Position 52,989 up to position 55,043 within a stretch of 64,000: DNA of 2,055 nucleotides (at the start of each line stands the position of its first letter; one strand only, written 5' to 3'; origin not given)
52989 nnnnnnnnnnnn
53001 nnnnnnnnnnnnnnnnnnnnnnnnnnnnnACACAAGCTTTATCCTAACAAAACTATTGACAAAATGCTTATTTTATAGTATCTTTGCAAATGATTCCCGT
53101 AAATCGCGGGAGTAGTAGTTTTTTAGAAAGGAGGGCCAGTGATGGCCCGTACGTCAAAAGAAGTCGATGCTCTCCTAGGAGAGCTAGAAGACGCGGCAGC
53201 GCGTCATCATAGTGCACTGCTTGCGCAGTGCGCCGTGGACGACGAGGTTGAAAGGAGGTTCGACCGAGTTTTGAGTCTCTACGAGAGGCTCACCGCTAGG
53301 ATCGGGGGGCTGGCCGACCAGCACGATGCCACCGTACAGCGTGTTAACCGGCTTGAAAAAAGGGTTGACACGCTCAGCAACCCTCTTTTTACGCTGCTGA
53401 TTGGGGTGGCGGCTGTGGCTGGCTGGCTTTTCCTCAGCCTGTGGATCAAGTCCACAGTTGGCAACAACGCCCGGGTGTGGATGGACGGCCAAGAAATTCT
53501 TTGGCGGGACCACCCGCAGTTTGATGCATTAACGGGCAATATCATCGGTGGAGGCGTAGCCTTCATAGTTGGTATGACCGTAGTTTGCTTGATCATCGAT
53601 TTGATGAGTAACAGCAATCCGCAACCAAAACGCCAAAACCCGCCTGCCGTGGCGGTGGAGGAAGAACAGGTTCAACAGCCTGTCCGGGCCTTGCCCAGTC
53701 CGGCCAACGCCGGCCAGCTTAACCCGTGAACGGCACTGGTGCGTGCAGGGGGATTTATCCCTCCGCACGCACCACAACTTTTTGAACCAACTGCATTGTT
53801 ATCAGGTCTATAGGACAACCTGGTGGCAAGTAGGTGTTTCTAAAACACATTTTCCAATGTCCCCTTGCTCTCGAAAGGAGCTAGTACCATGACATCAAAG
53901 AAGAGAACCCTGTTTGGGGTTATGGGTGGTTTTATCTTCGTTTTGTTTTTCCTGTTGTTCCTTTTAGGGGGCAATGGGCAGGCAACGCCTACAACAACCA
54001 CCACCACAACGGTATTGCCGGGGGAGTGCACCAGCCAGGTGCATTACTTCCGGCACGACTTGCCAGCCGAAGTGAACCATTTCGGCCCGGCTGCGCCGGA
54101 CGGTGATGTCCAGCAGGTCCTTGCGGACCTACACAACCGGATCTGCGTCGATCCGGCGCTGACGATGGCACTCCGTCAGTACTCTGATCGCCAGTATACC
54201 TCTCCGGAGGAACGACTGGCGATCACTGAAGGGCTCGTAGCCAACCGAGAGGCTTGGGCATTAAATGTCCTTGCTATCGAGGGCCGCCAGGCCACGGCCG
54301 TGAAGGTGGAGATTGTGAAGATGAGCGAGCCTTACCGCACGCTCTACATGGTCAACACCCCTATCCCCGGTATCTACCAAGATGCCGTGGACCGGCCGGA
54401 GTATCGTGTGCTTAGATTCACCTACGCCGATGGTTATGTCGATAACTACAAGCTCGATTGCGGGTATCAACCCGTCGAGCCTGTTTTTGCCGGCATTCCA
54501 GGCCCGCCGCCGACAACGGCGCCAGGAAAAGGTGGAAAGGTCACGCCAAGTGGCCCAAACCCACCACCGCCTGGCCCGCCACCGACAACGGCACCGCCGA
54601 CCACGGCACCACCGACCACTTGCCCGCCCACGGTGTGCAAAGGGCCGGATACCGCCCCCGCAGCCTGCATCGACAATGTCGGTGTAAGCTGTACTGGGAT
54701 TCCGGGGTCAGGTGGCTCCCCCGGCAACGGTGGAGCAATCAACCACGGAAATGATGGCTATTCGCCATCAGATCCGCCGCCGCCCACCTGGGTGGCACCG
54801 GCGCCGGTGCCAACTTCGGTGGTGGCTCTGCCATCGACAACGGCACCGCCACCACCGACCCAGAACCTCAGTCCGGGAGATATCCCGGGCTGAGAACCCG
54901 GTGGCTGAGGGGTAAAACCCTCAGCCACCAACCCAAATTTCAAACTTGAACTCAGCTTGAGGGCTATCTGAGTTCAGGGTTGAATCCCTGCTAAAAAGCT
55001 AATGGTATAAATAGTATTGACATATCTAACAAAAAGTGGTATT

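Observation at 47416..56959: An accessory block of about 9.5 kb is inserted between secA and prfB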

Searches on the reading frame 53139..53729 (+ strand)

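Call 3: search_protein_families(library=pfam, proteins=[window:53139-53729:+], max_evalue=0.01)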
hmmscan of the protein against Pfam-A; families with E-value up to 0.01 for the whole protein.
window:53139-53729:+ (196 aa): 0 families

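Call 12: search_protein_families(library=pfam, proteins=[window:53139-53729:+], max_evalue=10)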
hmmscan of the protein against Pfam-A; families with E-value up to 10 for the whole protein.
window:53139-53729:+ (196 aa): 7 families
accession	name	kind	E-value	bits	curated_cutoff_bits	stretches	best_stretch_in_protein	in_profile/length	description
PF23991.1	DUF7310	-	0.026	15.4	40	2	59-79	29-49/83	Coiled-coil region of unknown function (DUF7310)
PF11026.13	DUF2721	-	0.044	14.1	28.3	1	39-101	20-85/129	Protein of unknown function (DUF2721)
PF05377.16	FlaC_arch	-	0.046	14.6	27.8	1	35-55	31-51/55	Flagella accessory protein C (FlaC)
PF01865.21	PhoU_div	-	0.048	13.5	24.4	1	7-104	85-192/214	Protein of unknown function DUF47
PF08663.15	HalX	-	0.068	14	23.2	1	48-69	37-58/68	HalX domain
PF23831.1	DUF7201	-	0.15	12.2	27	1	59-93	72-109/142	Coiled-coil region of unknown function (DUF7201)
PF06103.16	DUF948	-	0.38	11.4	37.2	1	36-77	23-64/89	Bacterial protein of unknown function (DUF948)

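Call 74: search_protein_families(library=phrogs, proteins=[window:53139-53729:+], max_evalue=0.01)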
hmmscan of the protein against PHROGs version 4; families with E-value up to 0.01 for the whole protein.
window:53139-53729:+ (196 aa): 0 families

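Call 75: search_protein_families(library=ncbifam, proteins=[window:53139-53729:+], max_evalue=0.01)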
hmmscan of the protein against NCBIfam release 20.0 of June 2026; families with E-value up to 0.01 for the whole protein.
window:53139-53729:+ (196 aa): 0 families

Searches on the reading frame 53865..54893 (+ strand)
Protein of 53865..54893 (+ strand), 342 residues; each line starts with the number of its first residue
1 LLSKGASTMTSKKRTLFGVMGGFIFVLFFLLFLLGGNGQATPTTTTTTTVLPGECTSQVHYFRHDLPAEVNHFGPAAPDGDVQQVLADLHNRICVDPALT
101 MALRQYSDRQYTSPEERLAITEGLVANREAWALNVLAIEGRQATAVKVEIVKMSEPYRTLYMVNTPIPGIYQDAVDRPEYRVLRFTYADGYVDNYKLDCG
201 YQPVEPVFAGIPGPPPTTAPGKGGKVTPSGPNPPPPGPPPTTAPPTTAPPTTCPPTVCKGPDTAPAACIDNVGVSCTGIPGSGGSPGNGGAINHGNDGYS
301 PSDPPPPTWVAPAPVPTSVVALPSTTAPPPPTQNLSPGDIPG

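Call 3: search_protein_families(library=pfam, proteins=[window:53865-54893:+], max_evalue=0.01)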
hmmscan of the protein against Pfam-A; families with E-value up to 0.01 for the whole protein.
window:53865-54893:+ (342 aa): 0 families

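Call 12: search_protein_families(library=pfam, proteins=[window:53865-54893:+], max_evalue=10)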
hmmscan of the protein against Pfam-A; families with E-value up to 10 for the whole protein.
window:53865-54893:+ (342 aa): 1 family
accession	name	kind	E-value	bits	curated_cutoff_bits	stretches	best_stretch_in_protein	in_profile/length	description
PF17353.8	DUF5381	-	0.29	11.3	26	1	8-34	35-60/170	Family of unknown function (DUF5381)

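Call 74: search_protein_families(library=phrogs, proteins=[window:53865-54893:+], max_evalue=0.01)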
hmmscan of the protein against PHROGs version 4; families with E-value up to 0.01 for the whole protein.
window:53865-54893:+ (342 aa): 0 families

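Call 75: search_protein_families(library=ncbifam, proteins=[window:53865-54893:+], max_evalue=0.01)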
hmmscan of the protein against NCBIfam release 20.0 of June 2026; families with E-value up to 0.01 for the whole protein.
window:53865-54893:+ (342 aa): 0 families

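Call 80: search_solved_structures(query=window:53865-54893:+, max_evalue=1)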
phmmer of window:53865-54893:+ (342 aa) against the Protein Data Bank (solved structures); distinct sequences matched with E-value up to 1: 1.
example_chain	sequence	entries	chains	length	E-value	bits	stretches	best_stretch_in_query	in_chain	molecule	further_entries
6pri_A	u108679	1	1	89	0.15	14.4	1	274-333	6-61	Alkaline phosphatase,Chaperone protein DnaJ 2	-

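Call 90: find_homologous_proteins(query=window:53865-54893:+, max_evalue=0.001)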
Query window:53865-54893:+ (342 aa): 35 proteins with E <= 0.001 among 8000 candidates.
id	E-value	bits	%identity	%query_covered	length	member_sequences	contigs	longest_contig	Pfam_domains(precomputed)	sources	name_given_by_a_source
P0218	1.3e-184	632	82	98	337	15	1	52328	-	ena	-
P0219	1.5e-127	444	63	95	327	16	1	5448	-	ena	-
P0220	8.7e-122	425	66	90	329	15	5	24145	-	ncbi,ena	-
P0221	3.1e-120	420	66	77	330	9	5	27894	-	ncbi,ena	-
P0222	5.1e-117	409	64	86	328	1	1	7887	-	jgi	-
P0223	1.8e-110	388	62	83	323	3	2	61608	-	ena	-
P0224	3.3e-107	377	87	56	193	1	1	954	-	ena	-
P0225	7.4e-101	356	52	91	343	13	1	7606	-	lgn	-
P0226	3.3e-100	354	56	86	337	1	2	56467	-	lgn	-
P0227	3.1e-99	351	58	79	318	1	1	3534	-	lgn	-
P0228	5.2e-98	347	52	91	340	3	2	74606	-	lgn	-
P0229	5.3e-94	333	58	78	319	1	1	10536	-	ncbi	-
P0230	1.3e-93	332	49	90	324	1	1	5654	-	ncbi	-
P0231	4.1e-93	330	52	91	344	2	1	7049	-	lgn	-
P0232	7.9e-91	323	51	72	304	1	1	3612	-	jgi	jgi:hypothetical protein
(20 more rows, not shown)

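Call 91: find_encoding_contigs(protein=P0218, flank=10000, max_places=2)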
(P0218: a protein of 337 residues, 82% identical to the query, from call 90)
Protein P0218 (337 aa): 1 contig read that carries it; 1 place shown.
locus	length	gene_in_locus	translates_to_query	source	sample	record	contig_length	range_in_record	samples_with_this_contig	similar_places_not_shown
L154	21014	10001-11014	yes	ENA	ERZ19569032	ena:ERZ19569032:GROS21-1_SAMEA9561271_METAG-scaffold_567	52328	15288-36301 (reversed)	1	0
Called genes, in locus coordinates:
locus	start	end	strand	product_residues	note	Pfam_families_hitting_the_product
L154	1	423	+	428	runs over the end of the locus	PF02403:Seryl_tRNA_N, PF00587:tRNA-synt_2b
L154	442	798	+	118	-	PF02482:Ribosomal_S30AE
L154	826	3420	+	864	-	PF07517:SecA_DEAD, PF01043:SecA_PP_bind, PF21090:P-loop_SecA, PF07516:SecA_SW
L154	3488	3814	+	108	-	PF18908:DUF5663 (weak)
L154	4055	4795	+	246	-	-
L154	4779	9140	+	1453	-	-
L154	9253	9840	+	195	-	-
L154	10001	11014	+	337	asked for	-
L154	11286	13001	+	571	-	-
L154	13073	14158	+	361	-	PF03462:PCRF, PF00472:RF-1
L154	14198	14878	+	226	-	PF00005:ABC_tran, PF00931:NB-ARC (faint), PF13401:AAA_22 (faint), PF13304:AAA_21 (faint)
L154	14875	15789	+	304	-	PF18075:FtsX_ECD, PF02687:FtsX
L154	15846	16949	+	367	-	PF24568:CC_PcsB (faint), PF05257:CHAP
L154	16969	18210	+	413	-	PF22694:CtpB_N-like (weak), PF00595:PDZ, PF13180:PDZ_2, PF17820:PDZ_6, PF03572:Peptidase_S41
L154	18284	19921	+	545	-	PF01656:CbiA (weak), PF06418:CTP_synth_N, PF00117:GATase, PF07722:Peptidase_C26 (weak)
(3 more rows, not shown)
